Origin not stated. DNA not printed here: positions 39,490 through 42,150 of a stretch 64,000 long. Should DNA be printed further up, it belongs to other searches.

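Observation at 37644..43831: tRNA-Asn-proximal operon: coaBC, hypothetical, T4 coupling-protein-like ATPase, two Cys-rich paralogs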

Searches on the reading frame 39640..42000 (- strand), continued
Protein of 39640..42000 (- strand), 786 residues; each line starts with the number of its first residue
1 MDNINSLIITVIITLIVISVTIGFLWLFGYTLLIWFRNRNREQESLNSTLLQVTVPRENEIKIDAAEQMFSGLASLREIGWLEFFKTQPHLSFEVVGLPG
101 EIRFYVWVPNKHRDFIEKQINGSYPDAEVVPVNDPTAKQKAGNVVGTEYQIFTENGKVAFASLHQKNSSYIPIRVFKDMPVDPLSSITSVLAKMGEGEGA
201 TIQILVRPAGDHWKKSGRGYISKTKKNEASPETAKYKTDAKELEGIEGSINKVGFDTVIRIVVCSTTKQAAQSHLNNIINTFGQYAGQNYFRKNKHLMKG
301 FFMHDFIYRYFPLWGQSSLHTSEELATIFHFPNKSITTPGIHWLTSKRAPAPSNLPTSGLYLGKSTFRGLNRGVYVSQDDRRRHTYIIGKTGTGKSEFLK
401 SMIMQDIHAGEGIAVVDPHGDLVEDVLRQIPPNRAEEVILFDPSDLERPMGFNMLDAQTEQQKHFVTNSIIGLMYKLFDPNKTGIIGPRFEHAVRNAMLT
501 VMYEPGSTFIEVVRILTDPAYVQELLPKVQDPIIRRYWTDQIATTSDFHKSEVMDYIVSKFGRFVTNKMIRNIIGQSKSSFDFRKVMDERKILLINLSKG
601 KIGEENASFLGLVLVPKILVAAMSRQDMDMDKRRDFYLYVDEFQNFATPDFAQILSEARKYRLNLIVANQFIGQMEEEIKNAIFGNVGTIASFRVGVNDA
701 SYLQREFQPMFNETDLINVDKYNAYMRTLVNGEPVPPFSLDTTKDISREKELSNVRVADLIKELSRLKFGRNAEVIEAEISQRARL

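Call 11: find_encoding_contigs(protein=P0034, flank=10000, max_places=2)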
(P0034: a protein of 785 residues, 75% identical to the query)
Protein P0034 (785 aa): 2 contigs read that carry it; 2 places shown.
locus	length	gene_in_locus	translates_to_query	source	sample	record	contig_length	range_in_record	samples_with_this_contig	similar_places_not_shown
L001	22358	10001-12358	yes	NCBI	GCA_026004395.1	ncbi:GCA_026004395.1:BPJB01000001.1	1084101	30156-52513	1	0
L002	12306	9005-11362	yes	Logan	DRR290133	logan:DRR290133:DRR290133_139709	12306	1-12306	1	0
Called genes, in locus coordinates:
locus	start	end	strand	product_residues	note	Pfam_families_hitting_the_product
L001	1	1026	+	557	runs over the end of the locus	PF09430:EMC7_beta-sandw (faint), PF13620:CarboxypepD_reg (faint), PF13715:CarbopepD_reg_2 (faint), PF17802:SpaA (faint), PF22904:NOMO1-like_2nd (faint), PF17210:SdrD_B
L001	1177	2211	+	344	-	PF00044:Gp_dh_N, PF02800:Gp_dh_C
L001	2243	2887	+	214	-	PF00625:Guanylate_kin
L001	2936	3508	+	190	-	PF18915:DUF5667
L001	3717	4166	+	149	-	PF22811:Zn_ribbon_NrdR, PF03477:ATP-cone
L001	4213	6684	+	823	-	PF00317:Ribonuc_red_lgN, PF02867:Ribonuc_red_lgC, PF12637:TSCPD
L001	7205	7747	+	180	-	PF01923:Cob_adeno_trans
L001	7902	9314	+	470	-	-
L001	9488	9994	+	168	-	-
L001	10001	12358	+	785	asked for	PF26449:DUF8128, PF01935:DUF87 (weak), PF02534:T4SS-DNA_transf (faint), PF10412:TrwB_AAD_bind (weak), PF12696:TraG-D_C (faint)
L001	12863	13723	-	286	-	PF02899:Phage_int_SAM_1, PF13495:Phage_int_SAM_4, PF00589:Phage_integrase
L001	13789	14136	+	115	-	PF04977:DivIC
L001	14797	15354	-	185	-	PF00296:Bac_luciferase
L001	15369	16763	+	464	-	PF21799:MurD-like_N, PF08245:Mur_ligase_M, PF02875:Mur_ligase_C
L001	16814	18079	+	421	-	PF01702:TGT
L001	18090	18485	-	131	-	-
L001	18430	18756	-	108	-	-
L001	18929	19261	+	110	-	PF00579:tRNA-synt_1b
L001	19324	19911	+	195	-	PF00579:tRNA-synt_1b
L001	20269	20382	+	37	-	-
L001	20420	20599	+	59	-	PF00478:IMPDH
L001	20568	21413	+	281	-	PF00478:IMPDH, PF03060:NMO, PF01070:FMN_dh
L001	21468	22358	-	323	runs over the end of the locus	PF00962:A_deaminase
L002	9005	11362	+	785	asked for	PF26449:DUF8128, PF01935:DUF87 (weak), PF02534:T4SS-DNA_transf (faint), PF10412:TrwB_AAD_bind (weak), PF12696:TraG-D_C (faint)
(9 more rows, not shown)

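Call 12: find_related_loci(query=window:39640-42000:-, collection=genome_contigs, flank=8000)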
Query window:39640-42000:- (786 aa) in genome_contigs; peptide patterns used: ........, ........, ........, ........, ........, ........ (x = any residue, [..] = any of these).
115 stretches matched a pattern; 57 encode a relative of the query (tblastn E <= 1e-3); 57 distinct loci.
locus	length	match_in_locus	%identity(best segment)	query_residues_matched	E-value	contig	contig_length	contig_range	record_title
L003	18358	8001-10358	81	1-786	0e+0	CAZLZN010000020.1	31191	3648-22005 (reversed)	MAG TPA_asm: uncultured Gammaproteobacteria bacterium isolate SRP278252_co2_871 genome assembly, contig: NODE_2841_lengt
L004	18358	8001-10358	77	1-786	0e+0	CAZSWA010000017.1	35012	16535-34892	MAG TPA_asm: uncultured Gammaproteobacteria bacterium isolate SRP272529_co1_257 genome assembly, contig: NODE_1731_lengt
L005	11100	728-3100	74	1-786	0e+0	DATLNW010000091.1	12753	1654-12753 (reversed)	MAG TPA_asm: Lysobacterales bacterium isolate SMAG_U13810 k141_1054110, whole genome shotgun sequence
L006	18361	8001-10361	75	5-786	0e+0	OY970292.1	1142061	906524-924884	MAG: Candidatus Levybacteria bacterium isolate MFD01916.bin.c.8 genome assembly, chromosome: 1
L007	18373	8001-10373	75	1-786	0e+0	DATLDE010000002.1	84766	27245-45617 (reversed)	MAG TPA_asm: Candidatus Limnocylindrales bacterium isolate SMAG_U14342 k141_4562558, whole genome shotgun sequence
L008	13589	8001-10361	73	1-786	0e+0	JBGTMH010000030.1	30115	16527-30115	MAG: Patescibacteria group bacterium isolate JTS-RE358 k141_1168247, whole genome shotgun sequence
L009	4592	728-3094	75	3-786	0e+0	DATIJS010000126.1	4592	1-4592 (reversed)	MAG TPA_asm: Candidatus Saccharimonadales bacterium isolate SMAG_U15697 k141_679416, whole genome shotgun sequence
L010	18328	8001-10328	74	13-786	0e+0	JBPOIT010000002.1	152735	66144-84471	MAG: Candidatus Levyibacteriota bacterium isolate MAG_784 c_000000578633, whole genome shotgun sequence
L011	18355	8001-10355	73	6-786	0e+0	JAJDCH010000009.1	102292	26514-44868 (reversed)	MAG: Candidatus Levyibacteriota bacterium isolate OFTM270 OFTM270_8, whole genome shotgun sequence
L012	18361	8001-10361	71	1-786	0e+0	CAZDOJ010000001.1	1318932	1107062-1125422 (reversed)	MAG TPA_asm: uncultured Gammaproteobacteria bacterium isolate SRP292972_co3_93 genome assembly, contig: NODE_1_length_13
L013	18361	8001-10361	72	1-786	0e+0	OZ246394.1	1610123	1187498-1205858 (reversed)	MAG: uncultured Gammaproteobacteria bacterium isolate SRP292972_co1_11 genome assembly, chromosome: 1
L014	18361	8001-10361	72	5-786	0e+0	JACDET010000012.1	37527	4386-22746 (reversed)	MAG: Candidatus Levyibacteriota bacterium isolate MGR_bin367 SD2903_NODE_104_length_37527_cov_1.150829, whole genome sho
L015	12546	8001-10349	71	4-786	0e+0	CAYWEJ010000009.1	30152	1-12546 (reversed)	MAG TPA_asm: uncultured Gammaproteobacteria bacterium isolate SRP192515_co1_134 genome assembly, contig: NODE_1326_lengt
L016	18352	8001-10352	71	3-786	0e+0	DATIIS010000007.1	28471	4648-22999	MAG TPA_asm: Candidatus Saccharimonadales bacterium isolate SMAG_U15671 k141_726983, whole genome shotgun sequence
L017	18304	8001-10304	73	19-786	0e+0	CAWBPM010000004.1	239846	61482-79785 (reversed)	MAG: Candidatus Levybacteria bacterium isolate MFD01476.bin.1.72 genome assembly, contig: contig_74474, whole genome sho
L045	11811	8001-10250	62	30-786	0e+0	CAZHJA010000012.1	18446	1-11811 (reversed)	MAG TPA_asm: uncultured Gammaproteobacteria bacterium isolate binchicken_co181_24 genome assembly, contig: NODE_4885_len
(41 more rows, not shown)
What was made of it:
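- Tried and rejected: I relied on the consistent Levybacteria/Microgenomates titles (call 12).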

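Call 16: search_solved_structures(query=window:39640-42000:-, max_evalue=0.01, show_alignments=1)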
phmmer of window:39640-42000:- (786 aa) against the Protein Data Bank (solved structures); distinct sequences matched with E-value up to 0.01: 3.
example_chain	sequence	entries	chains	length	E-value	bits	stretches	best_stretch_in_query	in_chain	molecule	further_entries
6sz9_A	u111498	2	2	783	6.6e-05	24.7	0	371-421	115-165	IcmO (DotL)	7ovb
1gl6_A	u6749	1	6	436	0.00016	23.4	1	373-425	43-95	ATPASE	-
1e9r_A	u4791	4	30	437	0.00016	23.4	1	373-425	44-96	CONJUGAL TRANSFER PROTEIN TRWB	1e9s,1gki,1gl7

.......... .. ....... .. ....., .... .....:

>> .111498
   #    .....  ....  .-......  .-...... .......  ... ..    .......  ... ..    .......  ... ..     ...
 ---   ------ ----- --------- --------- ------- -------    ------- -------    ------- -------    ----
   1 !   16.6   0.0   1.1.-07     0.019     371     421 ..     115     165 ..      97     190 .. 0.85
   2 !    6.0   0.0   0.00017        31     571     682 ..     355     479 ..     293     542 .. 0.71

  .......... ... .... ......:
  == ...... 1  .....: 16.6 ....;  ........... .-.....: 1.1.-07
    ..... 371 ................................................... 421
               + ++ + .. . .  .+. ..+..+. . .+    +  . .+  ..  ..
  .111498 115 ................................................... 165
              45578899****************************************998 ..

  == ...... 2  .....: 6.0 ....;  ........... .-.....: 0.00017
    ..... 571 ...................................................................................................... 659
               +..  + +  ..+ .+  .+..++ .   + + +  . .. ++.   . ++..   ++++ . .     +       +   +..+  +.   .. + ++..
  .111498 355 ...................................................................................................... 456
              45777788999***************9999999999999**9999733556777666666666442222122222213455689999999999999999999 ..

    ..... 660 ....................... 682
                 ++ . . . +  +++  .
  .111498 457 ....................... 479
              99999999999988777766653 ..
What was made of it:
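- Closest known: Canonical Gram-negative T4CPs with solved structures. Different: Sequence similarity is limited to the P-loop region (call 16).
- Tried and rejected: PDB sequence search: only the P-loop region matches DotL and TrwB (call 16), which is too little to classify.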

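Call 55: search_dna_similar(query=window:39640-42000:-, collection=phages, mode=protein, max_rows=12)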
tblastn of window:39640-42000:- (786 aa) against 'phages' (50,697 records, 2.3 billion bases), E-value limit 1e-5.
Records with a match: 34; places in all: 34; records where one place covers at least 80% of the query: 6.
Best place of each record, by identity: <60% 34.
By first word of the organism name: Bacillus 32; Brevibacillus 1; Microcystis 1.
By host as written in the record: Bacillus subtilis BEST7003 6; Bacillus subtilis 6; Bacillus cereus 4; Bacillus subtilis Delta6 2; Bacillus megaterium str. ATCC 43725 2; Bacillus cereus BGSC 6E1 2; Bacillus bogoriensis 2; Bacillus cereus HER1399 2; and 8 more.
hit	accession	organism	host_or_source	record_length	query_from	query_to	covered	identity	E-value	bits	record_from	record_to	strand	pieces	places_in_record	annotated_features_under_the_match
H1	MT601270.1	Bacillus phage vB_BsuM-Goe9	Bacillus subtilis Delta6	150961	60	784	92%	20.7%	2e-17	93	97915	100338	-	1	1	putative P-loop containing nucleoside triphosphate hydrolase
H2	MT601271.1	Bacillus phage vB_BsuM-Goe10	Bacillus subtilis Delta6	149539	60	784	92%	20.7%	6e-17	92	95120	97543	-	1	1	putative P-loop containing nucleoside triphosphate hydrolase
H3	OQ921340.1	Bacillus phage SPO1L5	Bacillus subtilis BEST7003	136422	60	784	92%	20.7%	6e-17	92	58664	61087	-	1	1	hypothetical protein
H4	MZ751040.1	Bacillus phage phi18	Bacillus subtilis subsp. subtilis str. ...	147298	61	784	92%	20.7%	2e-17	93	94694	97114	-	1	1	hypothetical protein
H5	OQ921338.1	Bacillus phage SPO1L3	Bacillus subtilis BEST7003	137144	61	784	92%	20.7%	4e-17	93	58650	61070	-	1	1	hypothetical protein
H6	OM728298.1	Bacillus phage vB_BsuM-Goe16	Bacillus subtilis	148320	93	784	88%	20.6%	3e-17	93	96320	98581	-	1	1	hypothetical protein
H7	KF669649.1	Bacillus phage CampHawk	Bacillus subtilis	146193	183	784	77%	20.7%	1e-17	95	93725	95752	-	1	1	hypothetical protein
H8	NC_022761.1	Bacillus phage CampHawk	Bacillus subtilis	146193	183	784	77%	20.7%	1e-17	95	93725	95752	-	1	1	hypothetical protein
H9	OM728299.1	Bacillus phage vB_BsuM-Goe19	Bacillus subtilis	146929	183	784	77%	20.7%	2e-17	94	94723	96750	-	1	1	hypothetical protein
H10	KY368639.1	Bacillus phage vB_BsuM-Goe2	Bacillus subtilis Goe2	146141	183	784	77%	20.5%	5e-17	92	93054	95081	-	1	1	hypothetical protein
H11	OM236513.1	Bacillus phage SP82G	Bacillus subtilis BEST7003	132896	183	777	76%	20.7%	1e-17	95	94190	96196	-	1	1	hypothetical protein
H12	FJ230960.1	Bacillus phage SPO1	Bacillus subtilis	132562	183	784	77%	20.5%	2e-16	91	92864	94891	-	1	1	27.4: gp27.4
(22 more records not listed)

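Call 56: search_dna_similar(query=window:39640-42000:-, collection=plasmids, mode=protein, max_rows=12)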
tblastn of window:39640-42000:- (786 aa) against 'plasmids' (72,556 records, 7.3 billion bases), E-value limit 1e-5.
Records with a match: 370; places in all: 381; records where one place covers at least 80% of the query: 52.
Best place of each record, by identity: <60% 370.
By first word of the organism name: Bacillus 99; Streptomyces 92; Staphylococcus 33; Clostridium 17; Sulfolobus 11; Natrinema 10; Paenibacillus 9; Halomontanus 6; Haladaptatus 6; Halalkalicoccus 5; and 58 more.
By predicted mobility (MOB-suite, as given by PLSDB): non-mobilizable 293; mobilizable 59; conjugative 18.
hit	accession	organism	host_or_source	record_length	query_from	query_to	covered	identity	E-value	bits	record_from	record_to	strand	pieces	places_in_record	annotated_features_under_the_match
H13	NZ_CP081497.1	Streptomyces sp. BHT-5-2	whole organism,plant soil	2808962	47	742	89%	26.6%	8e-66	246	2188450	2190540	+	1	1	none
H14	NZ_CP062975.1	Pontibacillus sp. ALD_SL1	mangrove mud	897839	23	644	77%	30.6%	8e-30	289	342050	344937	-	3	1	hypothetical protein (x2)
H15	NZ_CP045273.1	Priestia megaterium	pure culture,Paper surface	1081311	30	642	78%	29.7%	3e-46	282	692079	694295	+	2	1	none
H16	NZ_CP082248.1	Natrinema sp. SYSU A 869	cell culture,salt lake sediment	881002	42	782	91%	25.5%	1e-24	187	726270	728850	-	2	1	hypothetical protein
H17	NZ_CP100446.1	Natrinema caseinilyticum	marine sediment,sediment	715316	43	738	89%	26.1%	9e-23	175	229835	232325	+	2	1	type IV secretory system conjugative DNA transfer family protein | hypothetical protein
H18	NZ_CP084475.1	Natrinema sp. DC36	cell culture,sediment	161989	44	746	88%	25.7%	4e-21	179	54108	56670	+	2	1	type IV secretory system conjugative DNA transfer family protein | hypothetical protein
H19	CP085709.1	Bacillus sp. CMF21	single cell,soil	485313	50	775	92%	24.0%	2e-45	184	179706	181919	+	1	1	DUF87 domain-containing protein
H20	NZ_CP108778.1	Embleya sp. NBC_00896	-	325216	83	743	84%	26.2%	9e-62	234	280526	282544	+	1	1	type IV secretory system conjugative DNA transfer family protein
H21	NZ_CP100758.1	Natrinema gelatinilyticum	marine sediment,sediment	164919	49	738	84%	26.0%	7e-23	179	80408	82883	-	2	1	type IV secretory system conjugative DNA transfer family protein | hypothetical protein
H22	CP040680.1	Halostella pelagica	pure culture,isolated from salted brown ...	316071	44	746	85%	25.4%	2e-22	176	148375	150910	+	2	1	record has no annotation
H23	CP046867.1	Salinibaculum litoreum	pure culture,isolated from salted brown ...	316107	44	746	85%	25.4%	2e-22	176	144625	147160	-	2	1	record has no annotation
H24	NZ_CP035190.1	Bacillus licheniformis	cell culture,food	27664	67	766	89%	24.2%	4e-45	183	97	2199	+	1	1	DUF87 domain-containing protein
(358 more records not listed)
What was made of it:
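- Closest known: Type IV coupling proteins of monoderm. Same: The architecture is alignable from about residue 50-80 to about 745-766: DUF8128-type N-domain plus a P-loop motor with the TraG-D_C region (24-26% identity, E 1e-45 to 1e-62; call 56).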

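Call 57: get_annotated_region(hit=H24, flank=7000)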
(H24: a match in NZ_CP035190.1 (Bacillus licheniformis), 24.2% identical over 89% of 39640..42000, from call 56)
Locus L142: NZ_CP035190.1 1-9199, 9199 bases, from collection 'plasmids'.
description: Bacillus licheniformis strain SRCM103914 plasmid unnamed2, complete sequence
organism: Bacillus licheniformis (NCBI taxid 1402)
taxonomy: Bacteria; Bacillota; Bacilli; Bacillales; Bacillaceae; Bacillus; Bacillus licheniformis
host: -; source: cell culture,food; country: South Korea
typing (MOB-suite, as given by PLSDB): non-mobilizable
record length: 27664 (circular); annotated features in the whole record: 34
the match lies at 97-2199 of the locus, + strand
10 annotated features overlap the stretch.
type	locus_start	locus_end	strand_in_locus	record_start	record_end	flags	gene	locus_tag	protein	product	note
CDS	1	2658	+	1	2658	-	-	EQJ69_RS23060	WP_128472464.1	DUF87 domain-containing protein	-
CDS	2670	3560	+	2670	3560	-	-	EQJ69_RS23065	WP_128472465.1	replication-relaxation family protein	-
CDS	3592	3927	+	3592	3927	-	-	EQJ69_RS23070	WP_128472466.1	hypothetical protein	-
CDS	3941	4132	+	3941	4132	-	-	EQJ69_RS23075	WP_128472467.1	hypothetical protein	-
CDS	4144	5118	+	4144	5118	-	-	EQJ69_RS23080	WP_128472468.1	conjugal transfer protein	-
CDS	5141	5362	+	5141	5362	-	-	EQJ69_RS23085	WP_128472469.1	hypothetical protein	-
CDS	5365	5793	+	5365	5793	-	-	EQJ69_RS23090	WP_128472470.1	conjugal transfer protein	-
CDS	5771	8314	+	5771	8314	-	-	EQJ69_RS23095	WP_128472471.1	ATP-binding protein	-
CDS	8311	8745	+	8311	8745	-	-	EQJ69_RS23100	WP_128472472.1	hypothetical protein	-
CDS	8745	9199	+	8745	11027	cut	-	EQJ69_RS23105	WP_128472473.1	conjugal transfer protein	-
